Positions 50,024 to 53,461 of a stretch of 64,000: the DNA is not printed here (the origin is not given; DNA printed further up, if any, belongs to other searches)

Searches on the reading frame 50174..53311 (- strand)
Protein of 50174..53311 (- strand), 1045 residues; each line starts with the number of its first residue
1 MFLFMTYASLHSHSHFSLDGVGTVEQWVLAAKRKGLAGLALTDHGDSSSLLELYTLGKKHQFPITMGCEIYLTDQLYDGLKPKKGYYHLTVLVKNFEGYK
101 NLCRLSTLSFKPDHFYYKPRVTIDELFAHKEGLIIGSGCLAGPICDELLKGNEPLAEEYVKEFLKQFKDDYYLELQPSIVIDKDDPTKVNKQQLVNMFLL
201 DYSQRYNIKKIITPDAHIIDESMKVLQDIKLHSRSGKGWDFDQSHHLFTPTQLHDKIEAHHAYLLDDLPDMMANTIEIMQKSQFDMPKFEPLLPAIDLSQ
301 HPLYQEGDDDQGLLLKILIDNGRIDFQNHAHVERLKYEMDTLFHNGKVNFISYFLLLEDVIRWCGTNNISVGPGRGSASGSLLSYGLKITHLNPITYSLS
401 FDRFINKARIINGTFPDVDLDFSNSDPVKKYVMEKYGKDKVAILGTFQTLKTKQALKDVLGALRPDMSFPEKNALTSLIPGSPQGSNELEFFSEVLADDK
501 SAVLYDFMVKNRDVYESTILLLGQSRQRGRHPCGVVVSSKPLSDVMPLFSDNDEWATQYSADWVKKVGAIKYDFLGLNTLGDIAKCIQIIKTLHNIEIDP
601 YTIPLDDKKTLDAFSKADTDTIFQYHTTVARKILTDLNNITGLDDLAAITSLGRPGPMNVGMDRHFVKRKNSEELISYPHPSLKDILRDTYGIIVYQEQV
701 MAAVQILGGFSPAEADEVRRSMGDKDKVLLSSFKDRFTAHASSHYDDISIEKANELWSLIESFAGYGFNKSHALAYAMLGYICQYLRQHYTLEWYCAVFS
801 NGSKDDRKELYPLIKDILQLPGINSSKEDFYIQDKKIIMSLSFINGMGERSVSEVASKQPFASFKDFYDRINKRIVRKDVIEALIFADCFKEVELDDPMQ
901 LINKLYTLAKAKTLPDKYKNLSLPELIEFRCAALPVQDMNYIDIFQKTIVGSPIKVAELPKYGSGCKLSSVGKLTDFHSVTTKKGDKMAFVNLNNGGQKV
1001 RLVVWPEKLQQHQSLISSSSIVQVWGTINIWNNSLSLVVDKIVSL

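Call 13: search_protein_families(library=phrogs, proteins=[window:50174-53311:-], max_evalue=0.001)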
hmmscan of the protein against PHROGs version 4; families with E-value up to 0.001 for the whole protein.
window:50174-53311:- (1045 aa): 9 families
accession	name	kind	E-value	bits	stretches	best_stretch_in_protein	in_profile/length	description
phrog_405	-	DNA, RNA and nucleotide metabolism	9.7e-247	822.9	1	5-1018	42-1053/1190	DNA polymerase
phrog_11165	-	DNA, RNA and nucleotide metabolism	1.4e-95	322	1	324-850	33-566/782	DNA polymerase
phrog_12219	-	DNA, RNA and nucleotide metabolism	3.1e-76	258.3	1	417-896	3-525/823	DNA polymerase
phrog_7513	-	unknown function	2.2e-66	225.6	1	3-409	7-448/461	-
phrog_21652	-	DNA, RNA and nucleotide metabolism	1.5e-53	183.1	1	377-753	36-440/476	DNA polymerase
phrog_13169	-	DNA, RNA and nucleotide metabolism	6.9e-34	118.5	1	10-411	6-415/463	DNA polymerase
phrog_4335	-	unknown function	3.3e-11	44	1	746-849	11-119/421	-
phrog_20695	-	DNA, RNA and nucleotide metabolism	2.7e-10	40.7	1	818-904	53-141/440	DNA binding protein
phrog_11127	-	DNA, RNA and nucleotide metabolism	0.00097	20.1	0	330-405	98-170/171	DNA polymerase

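Call 14: search_dna_similar(query=window:50174-53311:-, collection=phages, mode=protein, max_rows=15)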
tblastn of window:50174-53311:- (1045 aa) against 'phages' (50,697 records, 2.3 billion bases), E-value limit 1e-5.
Records with a match: 1437; places in all: 1445; records where one place covers at least 80% of the query: 648.
Best place of each record, by identity: <60% 1437.
By first word of the organism name: Pseudomonas 302; Mycobacterium 281; Streptomyces 211; Gordonia 132; Bacillus 99; Bacteriophage 56; Staphylococcus 44; Microbacterium 36; Escherichia 31; Rhodococcus 22; and 57 more.
By host as written in the record: Mycobacterium smegmatis mc2 155 203; Pseudomonas aeruginosa 118; - 113; Pseudomonas aeruginosa PAO1 86; Streptomyces griseus ATCC 10137 81; Gordonia terrae 3612 65; Streptomyces lividans JI 1326 44; Mycobacterium smegmatis mc#155 37; and 236 more.
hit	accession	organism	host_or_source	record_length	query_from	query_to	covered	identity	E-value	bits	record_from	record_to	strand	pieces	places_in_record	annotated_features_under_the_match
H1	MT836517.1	Bacteriophage sp.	human fecal samples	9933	7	1006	96%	30.5%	4e-109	380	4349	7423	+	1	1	record has no annotation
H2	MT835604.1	Bacteriophage sp.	human fecal samples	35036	7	1006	96%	30.2%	8e-98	347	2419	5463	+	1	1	record has no annotation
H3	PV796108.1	Bacillus phage Edson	Bacillus cereus BC102p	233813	7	1007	96%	30.0%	9e-40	376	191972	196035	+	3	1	hypothetical protein (x3)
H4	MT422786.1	Bacillus phage Novomoskovsk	Bacillus pumilus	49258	5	1005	96%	29.8%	5e-104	365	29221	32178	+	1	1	DNA polymerase III alpha subunit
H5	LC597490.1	Bacillus phage vB_BceM_WH1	Bacillus cereus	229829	7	1007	96%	29.8%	9e-41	381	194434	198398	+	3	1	DNA polymerase III subunit alpha_gp235 | DNA polymerase III subunit alpha_gp236 | DNA polymerase III subunit alpha_gp237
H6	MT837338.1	Bacteriophage sp.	human fecal samples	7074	5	1044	100%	28.6%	1e-93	333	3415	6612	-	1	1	record has no annotation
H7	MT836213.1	Bacteriophage sp.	human fecal samples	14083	5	1006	96%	29.7%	4e-102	359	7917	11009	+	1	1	record has no annotation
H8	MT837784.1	Bacteriophage sp.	human fecal samples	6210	5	1033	98%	28.9%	6e-99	349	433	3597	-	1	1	record has no annotation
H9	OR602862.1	Moorella phage MTATph1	Moorella thermoacetica DSM 103132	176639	5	1008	96%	29.6%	1e-105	370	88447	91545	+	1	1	DNA polymerase | CRISPR/Cas system associated protein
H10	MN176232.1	Bacillus phage 280BB001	Bacillus subtilis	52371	7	1004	96%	29.7%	3e-102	360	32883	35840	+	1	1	47: DnaE-like DNA polymerase III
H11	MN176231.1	Bacillus phage 276BB001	Bacillus subtilis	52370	7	1004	96%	29.7%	4e-102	360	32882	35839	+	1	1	47: DnaE-like DNA polymerase III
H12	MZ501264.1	Bacillus phage 274BB002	Bacillus subtilis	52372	7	1004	96%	29.7%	4e-102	360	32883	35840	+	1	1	47: DnaE-like DNA polymerase III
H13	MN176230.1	Bacillus phage 056SW001B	Bacillus subtilis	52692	7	1004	96%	29.7%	1e-102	361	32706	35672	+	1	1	47: DnaE-like DNA polymerase III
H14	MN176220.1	Bacillus phage 019DV002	Bacillus subtilis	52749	7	1004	96%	29.6%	4e-102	360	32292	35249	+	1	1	45: DnaE-like DNA polymerase III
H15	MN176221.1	Bacillus phage 019DV004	Bacillus subtilis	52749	7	1004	96%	29.6%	4e-102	360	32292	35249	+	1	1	45: DnaE-like DNA polymerase III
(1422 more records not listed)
